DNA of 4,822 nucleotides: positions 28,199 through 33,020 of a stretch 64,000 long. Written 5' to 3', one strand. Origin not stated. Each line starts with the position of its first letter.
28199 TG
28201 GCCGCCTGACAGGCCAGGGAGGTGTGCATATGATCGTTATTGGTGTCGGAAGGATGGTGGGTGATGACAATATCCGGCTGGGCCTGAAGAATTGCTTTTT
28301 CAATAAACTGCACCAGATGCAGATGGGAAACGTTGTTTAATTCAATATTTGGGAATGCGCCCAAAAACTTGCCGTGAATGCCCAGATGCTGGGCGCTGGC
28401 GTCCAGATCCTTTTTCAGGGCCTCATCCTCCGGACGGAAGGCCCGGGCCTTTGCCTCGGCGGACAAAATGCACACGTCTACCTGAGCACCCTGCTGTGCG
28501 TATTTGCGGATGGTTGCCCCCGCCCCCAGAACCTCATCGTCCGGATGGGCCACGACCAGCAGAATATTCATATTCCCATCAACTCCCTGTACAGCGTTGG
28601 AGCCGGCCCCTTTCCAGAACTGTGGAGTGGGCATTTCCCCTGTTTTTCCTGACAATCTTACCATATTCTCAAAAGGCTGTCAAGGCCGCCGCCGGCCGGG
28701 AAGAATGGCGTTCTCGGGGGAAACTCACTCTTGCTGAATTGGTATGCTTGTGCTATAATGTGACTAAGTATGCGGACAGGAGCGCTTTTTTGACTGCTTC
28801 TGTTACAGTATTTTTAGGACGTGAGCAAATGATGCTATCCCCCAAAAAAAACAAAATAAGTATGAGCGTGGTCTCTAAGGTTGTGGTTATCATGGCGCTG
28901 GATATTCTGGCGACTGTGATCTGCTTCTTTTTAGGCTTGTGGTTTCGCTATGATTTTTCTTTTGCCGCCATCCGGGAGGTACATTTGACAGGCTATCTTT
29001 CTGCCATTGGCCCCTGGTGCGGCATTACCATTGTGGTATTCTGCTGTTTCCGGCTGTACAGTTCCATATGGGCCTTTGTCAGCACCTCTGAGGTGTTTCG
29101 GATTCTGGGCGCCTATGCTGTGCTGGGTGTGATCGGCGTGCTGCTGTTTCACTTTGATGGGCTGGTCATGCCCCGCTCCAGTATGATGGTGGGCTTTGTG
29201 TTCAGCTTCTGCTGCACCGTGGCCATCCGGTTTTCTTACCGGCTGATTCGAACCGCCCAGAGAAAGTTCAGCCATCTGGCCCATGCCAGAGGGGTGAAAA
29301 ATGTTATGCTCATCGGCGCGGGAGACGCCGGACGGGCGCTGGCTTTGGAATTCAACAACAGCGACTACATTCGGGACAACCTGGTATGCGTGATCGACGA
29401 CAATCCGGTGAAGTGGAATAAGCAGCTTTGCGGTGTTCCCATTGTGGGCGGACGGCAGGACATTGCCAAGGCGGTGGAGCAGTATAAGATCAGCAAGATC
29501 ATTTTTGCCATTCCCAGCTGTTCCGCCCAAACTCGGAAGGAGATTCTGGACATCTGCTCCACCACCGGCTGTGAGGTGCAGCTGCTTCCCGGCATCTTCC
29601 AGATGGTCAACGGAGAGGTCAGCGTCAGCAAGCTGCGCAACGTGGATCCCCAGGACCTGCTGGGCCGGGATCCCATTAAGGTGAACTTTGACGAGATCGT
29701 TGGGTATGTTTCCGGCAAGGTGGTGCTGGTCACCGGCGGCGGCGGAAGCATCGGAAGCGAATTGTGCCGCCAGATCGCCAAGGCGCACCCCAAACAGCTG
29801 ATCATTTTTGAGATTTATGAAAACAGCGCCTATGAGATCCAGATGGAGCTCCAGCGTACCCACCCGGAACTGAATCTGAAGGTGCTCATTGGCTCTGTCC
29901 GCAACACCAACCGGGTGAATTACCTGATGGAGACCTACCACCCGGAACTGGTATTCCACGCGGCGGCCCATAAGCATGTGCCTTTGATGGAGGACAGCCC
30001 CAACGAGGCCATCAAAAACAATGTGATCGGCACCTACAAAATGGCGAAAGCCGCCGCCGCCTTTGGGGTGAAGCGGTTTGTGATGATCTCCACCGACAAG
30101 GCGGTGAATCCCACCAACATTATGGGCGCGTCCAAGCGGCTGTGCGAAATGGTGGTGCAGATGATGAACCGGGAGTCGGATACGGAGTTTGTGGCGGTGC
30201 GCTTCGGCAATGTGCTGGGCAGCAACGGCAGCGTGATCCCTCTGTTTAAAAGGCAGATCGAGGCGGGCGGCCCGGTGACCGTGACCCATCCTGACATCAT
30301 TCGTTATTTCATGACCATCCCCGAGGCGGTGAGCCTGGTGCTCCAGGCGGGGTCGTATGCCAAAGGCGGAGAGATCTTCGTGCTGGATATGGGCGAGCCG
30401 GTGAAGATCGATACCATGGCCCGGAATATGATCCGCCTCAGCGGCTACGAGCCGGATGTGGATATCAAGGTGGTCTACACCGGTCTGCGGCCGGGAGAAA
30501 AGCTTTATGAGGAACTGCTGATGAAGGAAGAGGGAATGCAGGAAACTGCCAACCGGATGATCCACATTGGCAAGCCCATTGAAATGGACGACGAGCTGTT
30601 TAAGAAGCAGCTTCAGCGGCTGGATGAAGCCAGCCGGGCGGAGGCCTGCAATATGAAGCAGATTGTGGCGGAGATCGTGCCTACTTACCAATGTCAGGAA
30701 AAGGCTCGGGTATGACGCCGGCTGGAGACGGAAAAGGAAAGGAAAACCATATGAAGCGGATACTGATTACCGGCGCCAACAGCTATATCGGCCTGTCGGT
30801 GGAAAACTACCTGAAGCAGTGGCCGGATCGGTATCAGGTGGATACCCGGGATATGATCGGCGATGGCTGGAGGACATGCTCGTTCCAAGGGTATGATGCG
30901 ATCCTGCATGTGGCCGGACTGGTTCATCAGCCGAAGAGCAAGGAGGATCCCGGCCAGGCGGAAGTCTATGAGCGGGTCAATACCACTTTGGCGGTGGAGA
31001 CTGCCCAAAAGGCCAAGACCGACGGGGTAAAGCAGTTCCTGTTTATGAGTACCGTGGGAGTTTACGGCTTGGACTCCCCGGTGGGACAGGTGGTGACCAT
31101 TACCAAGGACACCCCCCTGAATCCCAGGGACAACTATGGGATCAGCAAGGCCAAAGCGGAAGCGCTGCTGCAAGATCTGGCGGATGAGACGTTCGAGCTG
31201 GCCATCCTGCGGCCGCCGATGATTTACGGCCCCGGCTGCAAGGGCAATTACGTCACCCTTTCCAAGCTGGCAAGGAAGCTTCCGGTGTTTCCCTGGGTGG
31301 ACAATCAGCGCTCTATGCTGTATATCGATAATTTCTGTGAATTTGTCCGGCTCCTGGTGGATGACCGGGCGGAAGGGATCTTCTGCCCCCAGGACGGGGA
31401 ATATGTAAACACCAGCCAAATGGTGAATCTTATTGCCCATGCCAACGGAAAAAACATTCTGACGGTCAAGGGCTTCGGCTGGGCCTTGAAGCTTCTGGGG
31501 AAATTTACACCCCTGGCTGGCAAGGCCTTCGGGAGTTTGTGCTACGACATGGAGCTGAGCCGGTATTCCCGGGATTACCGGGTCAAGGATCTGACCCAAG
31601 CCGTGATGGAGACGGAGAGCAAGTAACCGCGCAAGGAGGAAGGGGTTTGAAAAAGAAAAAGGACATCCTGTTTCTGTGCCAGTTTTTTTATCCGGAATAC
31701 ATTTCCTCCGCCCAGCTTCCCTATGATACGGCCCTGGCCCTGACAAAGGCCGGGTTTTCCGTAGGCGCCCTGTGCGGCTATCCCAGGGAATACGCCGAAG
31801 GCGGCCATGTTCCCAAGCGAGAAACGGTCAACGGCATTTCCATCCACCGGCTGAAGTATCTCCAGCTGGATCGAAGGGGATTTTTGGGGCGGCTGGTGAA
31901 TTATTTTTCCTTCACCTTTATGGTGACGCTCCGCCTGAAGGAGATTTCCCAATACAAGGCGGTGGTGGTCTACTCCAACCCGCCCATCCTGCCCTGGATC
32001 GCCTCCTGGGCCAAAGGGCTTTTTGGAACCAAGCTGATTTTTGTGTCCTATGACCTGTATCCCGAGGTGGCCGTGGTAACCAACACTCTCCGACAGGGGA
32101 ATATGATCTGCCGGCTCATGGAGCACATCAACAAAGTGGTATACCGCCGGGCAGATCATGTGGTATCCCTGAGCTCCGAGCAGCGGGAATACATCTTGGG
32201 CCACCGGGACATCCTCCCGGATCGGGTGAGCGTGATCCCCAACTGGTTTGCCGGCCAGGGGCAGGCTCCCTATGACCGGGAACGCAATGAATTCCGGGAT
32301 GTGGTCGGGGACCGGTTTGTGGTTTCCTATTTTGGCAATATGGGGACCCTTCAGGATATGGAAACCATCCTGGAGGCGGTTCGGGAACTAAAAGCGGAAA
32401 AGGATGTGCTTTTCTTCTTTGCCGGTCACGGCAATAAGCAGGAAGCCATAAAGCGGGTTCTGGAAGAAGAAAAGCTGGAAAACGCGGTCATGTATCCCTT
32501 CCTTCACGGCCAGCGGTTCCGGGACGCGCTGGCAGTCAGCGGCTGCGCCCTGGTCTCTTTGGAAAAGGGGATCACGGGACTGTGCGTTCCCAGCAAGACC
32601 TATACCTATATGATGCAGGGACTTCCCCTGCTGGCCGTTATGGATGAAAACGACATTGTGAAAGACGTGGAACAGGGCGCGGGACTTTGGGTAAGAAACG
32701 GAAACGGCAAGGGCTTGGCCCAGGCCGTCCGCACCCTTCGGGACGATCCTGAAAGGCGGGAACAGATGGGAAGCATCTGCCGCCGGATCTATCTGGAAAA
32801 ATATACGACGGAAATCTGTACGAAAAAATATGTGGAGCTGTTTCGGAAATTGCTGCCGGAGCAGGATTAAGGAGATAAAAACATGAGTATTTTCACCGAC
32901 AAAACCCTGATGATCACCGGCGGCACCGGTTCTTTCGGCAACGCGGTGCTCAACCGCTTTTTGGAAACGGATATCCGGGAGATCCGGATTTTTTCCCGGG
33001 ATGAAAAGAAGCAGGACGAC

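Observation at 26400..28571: Candidate acetyl-to-formyl swap module: PIG-L deacetylase, initiating transferase and formyltransferase in one divergent operon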

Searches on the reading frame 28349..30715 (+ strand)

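Call 5: search_protein_families(library=pfam, proteins=[window:28349-30715:+], max_evalue=0.001)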
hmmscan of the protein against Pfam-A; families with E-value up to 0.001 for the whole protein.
window:28349-30715:+ (788 aa): 9 families
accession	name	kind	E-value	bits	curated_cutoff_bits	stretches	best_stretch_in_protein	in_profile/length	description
PF02719.21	Polysacc_synt_2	-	4.9e-124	413.7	20.2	1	459-740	1-290/293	Polysaccharide biosynthesis protein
PF01370.27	Epimerase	-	3.6e-24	85.9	20.9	1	459-670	1-227/240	NAD dependent epimerase/dehydratase family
PF16363.11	GDP_Man_Dehyd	-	8e-17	62.1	27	1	460-584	1-131/332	GDP-mannose 4,6 dehydratase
PF04321.23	RmlD_sub_bind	-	1e-13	51.5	27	1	459-628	3-157/287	RmlD substrate binding domain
PF13727.12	CoA_binding_3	-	9.2e-13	49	25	1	246-414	15-175/175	CoA-binding domain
PF01073.25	3Beta_HSD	-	3.1e-09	36.7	22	1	460-588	1-122/280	3-beta hydroxysteroid dehydrogenase/isomerase family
PF07993.18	NAD_binding_4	-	5.9e-05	22.8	20.1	0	533-589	90-143/258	Male sterility protein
PF13460.12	NAD_binding_10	-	7.9e-05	23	27.2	1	463-587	1-103/184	NAD(P)H-binding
PF00106.31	adh_short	-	0.00057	19.9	26.6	0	457-530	1-71/195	short chain dehydrogenase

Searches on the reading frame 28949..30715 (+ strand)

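Call 33: search_protein_families(library=ncbifam, proteins=[window:28949-30715:+], max_evalue=0.00001)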
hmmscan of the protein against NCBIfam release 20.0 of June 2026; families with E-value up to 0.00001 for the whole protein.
window:28949-30715:+ (588 aa): 24 families
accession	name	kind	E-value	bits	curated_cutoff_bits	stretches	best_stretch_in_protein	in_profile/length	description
TIGR03589.1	PseB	equivalog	7e-56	189.5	407.75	1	255-532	3-270/324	UDP-N-acetylglucosamine 4,6-dehydratase (inverting)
TIGR04130.1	FnlA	equivalog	9.7e-53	179.2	730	1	255-531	3-272/337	UDP-N-acetylglucosamine 4,6-dehydratase/5-epimerase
TIGR03025.1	EPS_sugtrans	subfamily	3.7e-22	79.2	295.55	1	19-232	32-240/445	exopolysaccharide biosynthesis polyprenyl glycosylphosphotransferase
TIGR01179.1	galE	equivalog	1.1e-18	67.1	262.3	1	259-426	2-180/332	UDP-glucose 4-epimerase GalE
TIGR03023.1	WcaJ_sugtrans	equivalog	3e-18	66.4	410.75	1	14-232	29-245/453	undecaprenyl-phosphate glucose phosphotransferase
TIGR01181.1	dTDP_gluc_dehyt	equivalog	1.6e-15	57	365.1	1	259-384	2-127/321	dTDP-glucose 4,6-dehydratase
TIGR04180.1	EDH_00030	hypoth_equivalog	2.9e-13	49.6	475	1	259-384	1-123/297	NAD-dependent 4,6-dehydratase LegB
TIGR01214.1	rmlD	equivalog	1.6e-11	43.9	224.05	1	259-427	2-155/285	dTDP-4-dehydrorhamnose reductase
TIGR02622.1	CDP_4_6_dhtase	equivalog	2.6e-11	43.3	278.45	1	256-387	4-134/352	CDP-glucose 4,6-dehydratase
NF007956.0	PRK10675.1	subfamily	1.1e-10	41.2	394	1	259-382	3-124/338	UDP-glucose 4-epimerase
TIGR02197.1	heptose_epim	equivalog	1.6e-10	40.7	274.6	1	259-426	1-174/316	ADP-glyceromanno-heptose 6-epimerase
NF041293.1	G6PDh_Azf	equivalog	1.5e-09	37.6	400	1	257-387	3-120/252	NAD-dependent glucose-6-phosphate dehydrogenase Azf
NF007582.0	PRK10217.1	equivalog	4.2e-09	36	698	1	258-372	3-115/355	dTDP-glucose 4,6-dehydratase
TIGR03466.1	HpnA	hypoth_equivalog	1.8e-08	33.6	367.65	1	258-387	2-118/327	hopanoid-associated sugar epimerase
TIGR03022.1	WbaP_sugtrans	subfamily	4e-08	32.9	403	1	42-229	57-238/456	undecaprenyl-phosphate galactose phosphotransferase WbaP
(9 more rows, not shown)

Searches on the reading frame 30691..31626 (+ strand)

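Call 5: search_protein_families(library=pfam, proteins=[window:30691-31626:+], max_evalue=0.001)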
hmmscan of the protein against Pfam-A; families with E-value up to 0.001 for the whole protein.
window:30691-31626:+ (311 aa): 7 families
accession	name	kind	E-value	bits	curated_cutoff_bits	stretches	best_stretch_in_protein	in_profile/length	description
PF01370.27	Epimerase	-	1.6e-20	74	20.9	1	24-225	1-227/240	NAD dependent epimerase/dehydratase family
PF16363.11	GDP_Man_Dehyd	-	6e-09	36.2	27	1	68-247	76-261/332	GDP-mannose 4,6 dehydratase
PF01073.25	3Beta_HSD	-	1.5e-08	34.4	22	1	65-215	64-221/280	3-beta hydroxysteroid dehydrogenase/isomerase family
PF07993.18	NAD_binding_4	-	5.6e-08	32.7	20.1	1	68-185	89-214/258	Male sterility protein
PF04321.23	RmlD_sub_bind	-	8.8e-06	25.4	27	1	23-206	2-179/287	RmlD substrate binding domain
PF13460.12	NAD_binding_10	-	0.00011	22.5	27.2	1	65-191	58-158/184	NAD(P)H-binding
PF02719.21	Polysacc_synt_2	-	0.00026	20.7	20.2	0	129-167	118-156/293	Polysaccharide biosynthesis protein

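Call 33: search_protein_families(library=ncbifam, proteins=[window:30691-31626:+], max_evalue=0.00001)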
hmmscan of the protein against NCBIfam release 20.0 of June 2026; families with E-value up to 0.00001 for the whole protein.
window:30691-31626:+ (311 aa): 8 families
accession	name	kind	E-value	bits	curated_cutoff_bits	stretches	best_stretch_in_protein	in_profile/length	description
TIGR01179.1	galE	equivalog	6.8e-15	54.7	262.3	1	67-174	70-172/332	UDP-glucose 4-epimerase GalE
TIGR04180.1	EDH_00030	hypoth_equivalog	2.1e-10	40.2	475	1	61-181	64-178/297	NAD-dependent 4,6-dehydratase LegB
TIGR01181.1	dTDP_gluc_dehyt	equivalog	1.6e-07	30.7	365.1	1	66-227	72-235/321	dTDP-glucose 4,6-dehydratase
TIGR01214.1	rmlD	equivalog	7.2e-07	28.6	224.05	1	23-231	1-205/285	dTDP-4-dehydrorhamnose reductase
NF047837.1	UDPAcbARedWbcJ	equivalog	1e-06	27.9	500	0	23-237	2-199/372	UDP-2-acetamido-2,6-beta-L-arabino-hexul-4-ose reductase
NF007956.0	PRK10675.1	subfamily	1.1e-06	28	394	1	68-174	74-176/338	UDP-glucose 4-epimerase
NF043036.1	ErythonDh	equivalog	2.8e-06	26.8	325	1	69-168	76-168/321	D-erythronate dehydrogenase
TIGR01746.1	Thioester-redct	subfamily_domain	8.1e-06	25.3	213.35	0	69-185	90-202/371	thioester reductase domain-containing protein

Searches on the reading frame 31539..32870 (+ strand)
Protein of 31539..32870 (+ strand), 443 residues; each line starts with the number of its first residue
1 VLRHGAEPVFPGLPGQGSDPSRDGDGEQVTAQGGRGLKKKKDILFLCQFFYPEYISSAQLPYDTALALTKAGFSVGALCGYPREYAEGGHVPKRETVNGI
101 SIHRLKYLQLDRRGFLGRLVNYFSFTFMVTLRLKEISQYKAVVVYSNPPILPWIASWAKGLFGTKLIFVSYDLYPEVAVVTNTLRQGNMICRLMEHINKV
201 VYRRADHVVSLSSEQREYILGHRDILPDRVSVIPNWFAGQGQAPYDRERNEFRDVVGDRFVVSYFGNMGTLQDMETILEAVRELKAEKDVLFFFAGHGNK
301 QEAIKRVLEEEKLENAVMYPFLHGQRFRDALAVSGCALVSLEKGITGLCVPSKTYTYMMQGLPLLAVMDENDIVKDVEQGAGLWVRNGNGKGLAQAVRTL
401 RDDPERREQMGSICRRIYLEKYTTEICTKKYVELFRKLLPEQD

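Call 5: search_protein_families(library=pfam, proteins=[window:31539-32870:+], max_evalue=0.001)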
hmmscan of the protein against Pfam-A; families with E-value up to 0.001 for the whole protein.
window:31539-32870:+ (443 aa): 4 families
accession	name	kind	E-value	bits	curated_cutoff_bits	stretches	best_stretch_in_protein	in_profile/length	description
PF13579.12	Glyco_trans_4_4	-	2.5e-14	54.3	29.7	1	64-236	10-158/158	Glycosyl transferase 4-like domain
PF13439.12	Glyco_transf_4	-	1.1e-08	35.8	28.5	1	62-235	9-164/170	Glycosyltransferase Family 4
PF13692.12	Glyco_trans_1_4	-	2.1e-08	35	27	1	260-403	2-142/142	Glycosyl transferases group 1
PF00534.26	Glycos_transf_1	-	2.8e-07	30.7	26.4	1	257-412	13-167/172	Glycosyl transferases group 1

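Call 33: search_protein_families(library=ncbifam, proteins=[window:31539-32870:+], max_evalue=0.00001)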
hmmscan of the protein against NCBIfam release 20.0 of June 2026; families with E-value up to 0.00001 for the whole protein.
window:31539-32870:+ (443 aa): 8 families
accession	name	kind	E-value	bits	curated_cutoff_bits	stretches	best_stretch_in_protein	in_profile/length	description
NF007640.0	PRK10307.1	subfamily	4.7e-31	108.1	276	1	43-427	3-396/411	WcaI family glycosyltransferase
TIGR04063.1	stp3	hypoth_equivalog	1.6e-15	57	442.05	1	89-439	44-396/397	TIGR04063 family PEP-CTERM/XrtA system glycosyltransferase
TIGR03088.1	stp2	hypoth_equivalog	2.4e-10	40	409.05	1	205-439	137-374/374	TIGR03088 family PEP-CTERM/XrtA system glycosyltransferase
TIGR03999.1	thiol_BshA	equivalog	5e-09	35.5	273.7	1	194-439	134-374/375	N-acetyl-alpha-D-glucosaminyl L-malate synthase BshA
TIGR04007.1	wcaI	equivalog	1.4e-08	33.9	800.45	1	188-356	157-327/407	colanic acid biosynthesis glycosyltransferase WcaI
TIGR02149.1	glgA_Coryne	subfamily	3.4e-07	29.8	302.4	0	158-292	101-237/391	glycogen synthase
TIGR04157.1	glyco_rSAM_CFB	subfamily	1.9e-06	27.1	400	0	197-305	162-274/406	TIGR04157 family glycosyltransferase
NF038298.1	EPS_HpsO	equivalog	2.5e-06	26.5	575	0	375-438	324-387/388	hormogonium polysaccharide biosynthesis glycosyltransferase HpsO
